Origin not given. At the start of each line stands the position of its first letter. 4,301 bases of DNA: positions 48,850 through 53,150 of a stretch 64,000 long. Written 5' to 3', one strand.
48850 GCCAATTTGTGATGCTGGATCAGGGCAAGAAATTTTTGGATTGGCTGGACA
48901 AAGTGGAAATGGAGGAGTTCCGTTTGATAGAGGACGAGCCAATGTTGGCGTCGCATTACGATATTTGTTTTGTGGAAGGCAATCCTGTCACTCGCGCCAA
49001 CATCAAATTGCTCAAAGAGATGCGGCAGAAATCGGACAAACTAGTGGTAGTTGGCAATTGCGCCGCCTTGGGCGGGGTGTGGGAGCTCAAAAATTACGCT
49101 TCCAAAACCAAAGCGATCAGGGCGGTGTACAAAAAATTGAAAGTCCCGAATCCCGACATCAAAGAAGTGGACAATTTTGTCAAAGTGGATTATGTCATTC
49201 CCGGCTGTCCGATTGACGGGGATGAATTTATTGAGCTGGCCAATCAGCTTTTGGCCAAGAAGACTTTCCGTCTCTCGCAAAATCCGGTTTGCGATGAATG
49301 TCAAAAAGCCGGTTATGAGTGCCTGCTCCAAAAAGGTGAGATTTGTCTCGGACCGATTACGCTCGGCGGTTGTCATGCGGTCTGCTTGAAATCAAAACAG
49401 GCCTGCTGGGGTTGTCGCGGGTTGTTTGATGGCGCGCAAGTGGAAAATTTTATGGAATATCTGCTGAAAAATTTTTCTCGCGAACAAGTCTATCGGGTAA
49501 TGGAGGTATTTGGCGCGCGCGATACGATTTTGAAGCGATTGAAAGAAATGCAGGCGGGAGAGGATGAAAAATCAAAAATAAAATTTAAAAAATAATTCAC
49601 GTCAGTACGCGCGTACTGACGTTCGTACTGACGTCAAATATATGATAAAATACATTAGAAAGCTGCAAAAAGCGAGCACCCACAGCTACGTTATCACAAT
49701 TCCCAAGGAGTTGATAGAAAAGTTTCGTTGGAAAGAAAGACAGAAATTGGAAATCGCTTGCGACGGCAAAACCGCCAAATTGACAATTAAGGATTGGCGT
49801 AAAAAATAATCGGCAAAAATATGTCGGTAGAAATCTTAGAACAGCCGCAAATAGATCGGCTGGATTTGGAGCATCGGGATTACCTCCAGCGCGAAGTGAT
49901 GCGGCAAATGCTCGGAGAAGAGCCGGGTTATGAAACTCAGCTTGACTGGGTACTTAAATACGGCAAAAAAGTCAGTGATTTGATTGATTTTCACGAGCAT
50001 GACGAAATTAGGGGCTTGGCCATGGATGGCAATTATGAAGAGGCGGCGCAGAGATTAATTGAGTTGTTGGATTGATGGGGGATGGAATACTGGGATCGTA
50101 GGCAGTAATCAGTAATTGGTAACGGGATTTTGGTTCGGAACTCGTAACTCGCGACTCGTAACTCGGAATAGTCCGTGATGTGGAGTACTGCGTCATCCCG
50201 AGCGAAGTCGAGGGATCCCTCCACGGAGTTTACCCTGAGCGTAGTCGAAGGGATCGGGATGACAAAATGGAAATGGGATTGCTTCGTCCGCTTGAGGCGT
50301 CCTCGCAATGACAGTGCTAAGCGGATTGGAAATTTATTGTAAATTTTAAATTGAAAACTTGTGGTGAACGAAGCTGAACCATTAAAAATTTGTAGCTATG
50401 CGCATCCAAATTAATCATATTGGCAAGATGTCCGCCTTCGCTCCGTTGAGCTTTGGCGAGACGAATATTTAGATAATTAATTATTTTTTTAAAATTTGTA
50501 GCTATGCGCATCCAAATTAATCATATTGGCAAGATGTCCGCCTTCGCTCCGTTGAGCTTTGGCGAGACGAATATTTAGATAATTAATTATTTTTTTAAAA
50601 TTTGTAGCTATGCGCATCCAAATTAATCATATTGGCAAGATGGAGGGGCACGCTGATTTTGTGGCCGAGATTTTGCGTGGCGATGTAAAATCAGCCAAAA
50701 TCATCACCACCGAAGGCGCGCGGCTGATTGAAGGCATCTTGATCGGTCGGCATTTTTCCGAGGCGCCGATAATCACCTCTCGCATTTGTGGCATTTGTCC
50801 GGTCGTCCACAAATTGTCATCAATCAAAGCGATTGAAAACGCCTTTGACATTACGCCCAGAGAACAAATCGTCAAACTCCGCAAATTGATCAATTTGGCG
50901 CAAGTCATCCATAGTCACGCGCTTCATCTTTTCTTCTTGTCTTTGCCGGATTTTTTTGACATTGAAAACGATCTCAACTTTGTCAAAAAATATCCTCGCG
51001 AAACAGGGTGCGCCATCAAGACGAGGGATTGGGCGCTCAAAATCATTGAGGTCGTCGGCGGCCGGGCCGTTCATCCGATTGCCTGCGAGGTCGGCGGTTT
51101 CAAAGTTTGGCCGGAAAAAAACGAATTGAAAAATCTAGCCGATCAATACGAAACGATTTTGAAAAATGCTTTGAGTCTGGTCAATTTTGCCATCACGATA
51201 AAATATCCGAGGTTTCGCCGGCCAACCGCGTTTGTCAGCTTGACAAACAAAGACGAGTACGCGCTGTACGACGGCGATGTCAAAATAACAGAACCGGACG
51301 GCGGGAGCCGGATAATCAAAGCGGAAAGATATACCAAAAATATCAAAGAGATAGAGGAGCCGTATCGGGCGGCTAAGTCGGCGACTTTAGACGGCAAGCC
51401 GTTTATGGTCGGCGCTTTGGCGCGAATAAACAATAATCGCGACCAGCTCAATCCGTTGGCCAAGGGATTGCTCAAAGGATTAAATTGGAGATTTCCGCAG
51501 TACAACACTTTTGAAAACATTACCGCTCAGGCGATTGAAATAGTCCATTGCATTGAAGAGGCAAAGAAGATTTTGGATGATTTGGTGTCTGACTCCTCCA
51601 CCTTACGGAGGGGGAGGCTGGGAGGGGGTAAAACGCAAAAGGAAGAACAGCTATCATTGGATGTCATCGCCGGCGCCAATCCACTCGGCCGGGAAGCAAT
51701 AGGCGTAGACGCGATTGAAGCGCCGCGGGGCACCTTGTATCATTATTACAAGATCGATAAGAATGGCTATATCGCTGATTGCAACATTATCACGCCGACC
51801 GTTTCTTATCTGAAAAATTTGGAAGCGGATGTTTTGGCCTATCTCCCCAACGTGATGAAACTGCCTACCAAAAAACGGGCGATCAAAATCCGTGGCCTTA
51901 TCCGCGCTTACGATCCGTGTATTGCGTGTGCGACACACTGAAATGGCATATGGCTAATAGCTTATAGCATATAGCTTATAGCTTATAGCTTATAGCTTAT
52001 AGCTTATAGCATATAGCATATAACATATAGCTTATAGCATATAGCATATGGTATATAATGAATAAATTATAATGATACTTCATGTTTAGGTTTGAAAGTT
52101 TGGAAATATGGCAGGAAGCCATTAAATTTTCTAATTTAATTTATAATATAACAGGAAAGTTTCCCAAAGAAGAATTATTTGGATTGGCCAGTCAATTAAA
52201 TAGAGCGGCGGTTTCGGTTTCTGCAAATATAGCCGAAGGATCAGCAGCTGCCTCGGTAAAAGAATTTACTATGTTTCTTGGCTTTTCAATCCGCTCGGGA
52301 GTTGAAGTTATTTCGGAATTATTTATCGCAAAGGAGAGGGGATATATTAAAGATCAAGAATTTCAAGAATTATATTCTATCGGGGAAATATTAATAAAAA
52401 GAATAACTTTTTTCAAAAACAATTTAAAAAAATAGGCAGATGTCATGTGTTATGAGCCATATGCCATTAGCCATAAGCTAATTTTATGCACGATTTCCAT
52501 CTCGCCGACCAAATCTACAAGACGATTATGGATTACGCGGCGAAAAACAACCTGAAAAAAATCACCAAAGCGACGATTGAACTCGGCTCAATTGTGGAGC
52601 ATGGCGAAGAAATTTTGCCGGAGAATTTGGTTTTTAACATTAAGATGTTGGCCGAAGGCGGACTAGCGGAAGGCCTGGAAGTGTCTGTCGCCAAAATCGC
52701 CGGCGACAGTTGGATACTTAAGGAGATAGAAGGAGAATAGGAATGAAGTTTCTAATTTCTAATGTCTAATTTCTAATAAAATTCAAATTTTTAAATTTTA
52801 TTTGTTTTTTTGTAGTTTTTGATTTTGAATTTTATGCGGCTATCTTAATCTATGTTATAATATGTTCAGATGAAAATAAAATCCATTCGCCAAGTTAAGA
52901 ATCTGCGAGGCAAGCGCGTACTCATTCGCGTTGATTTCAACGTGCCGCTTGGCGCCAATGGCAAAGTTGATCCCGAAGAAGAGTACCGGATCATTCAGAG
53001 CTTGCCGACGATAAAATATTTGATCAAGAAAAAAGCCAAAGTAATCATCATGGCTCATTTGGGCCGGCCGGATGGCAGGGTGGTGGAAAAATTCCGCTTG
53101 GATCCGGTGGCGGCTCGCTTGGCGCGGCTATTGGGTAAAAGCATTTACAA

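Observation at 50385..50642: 106-bp tandem triplication of the hydA translation start region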

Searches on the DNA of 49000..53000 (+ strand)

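Call 17: search_rna_families(source=window, start=49000, end=53000, threshold=evalue, max_evalue=1)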
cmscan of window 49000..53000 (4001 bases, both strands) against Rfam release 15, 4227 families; matches with E-value up to 1: 0.
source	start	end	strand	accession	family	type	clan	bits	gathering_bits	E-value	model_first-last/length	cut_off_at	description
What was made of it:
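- On Leader-peptide attenuator / regulatory uORF: No Rfam match at E of 1 or less (call 17).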

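Call 34: search_dna_similar(query=window:50385-50490:+, collection=phages, mode=distant, max_evalue=1, max_rows=5)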
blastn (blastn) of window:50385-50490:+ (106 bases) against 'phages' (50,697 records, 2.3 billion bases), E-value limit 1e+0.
No match.

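Call 35: search_dna_similar(query=window:50385-50490:+, collection=plasmids, mode=distant, max_evalue=1, max_rows=5)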
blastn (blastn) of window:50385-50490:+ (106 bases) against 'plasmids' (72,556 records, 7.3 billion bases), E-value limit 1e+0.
No match.

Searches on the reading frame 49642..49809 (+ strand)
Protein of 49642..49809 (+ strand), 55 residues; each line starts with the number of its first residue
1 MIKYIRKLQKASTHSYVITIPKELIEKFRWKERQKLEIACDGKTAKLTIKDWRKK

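Call 4: search_protein_families(library=pfam, proteins=[window:49642-49809:+], max_evalue=0.01)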
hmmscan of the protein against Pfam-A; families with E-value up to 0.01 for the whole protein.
window:49642-49809:+ (55 aa): 1 family
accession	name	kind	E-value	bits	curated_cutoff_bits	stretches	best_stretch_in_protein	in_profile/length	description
PF04014.23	MazE_antitoxin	-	5.9e-05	23.4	24.7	1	15-39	7-31/48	Antidote-toxin recognition MazE, bacterial antitoxin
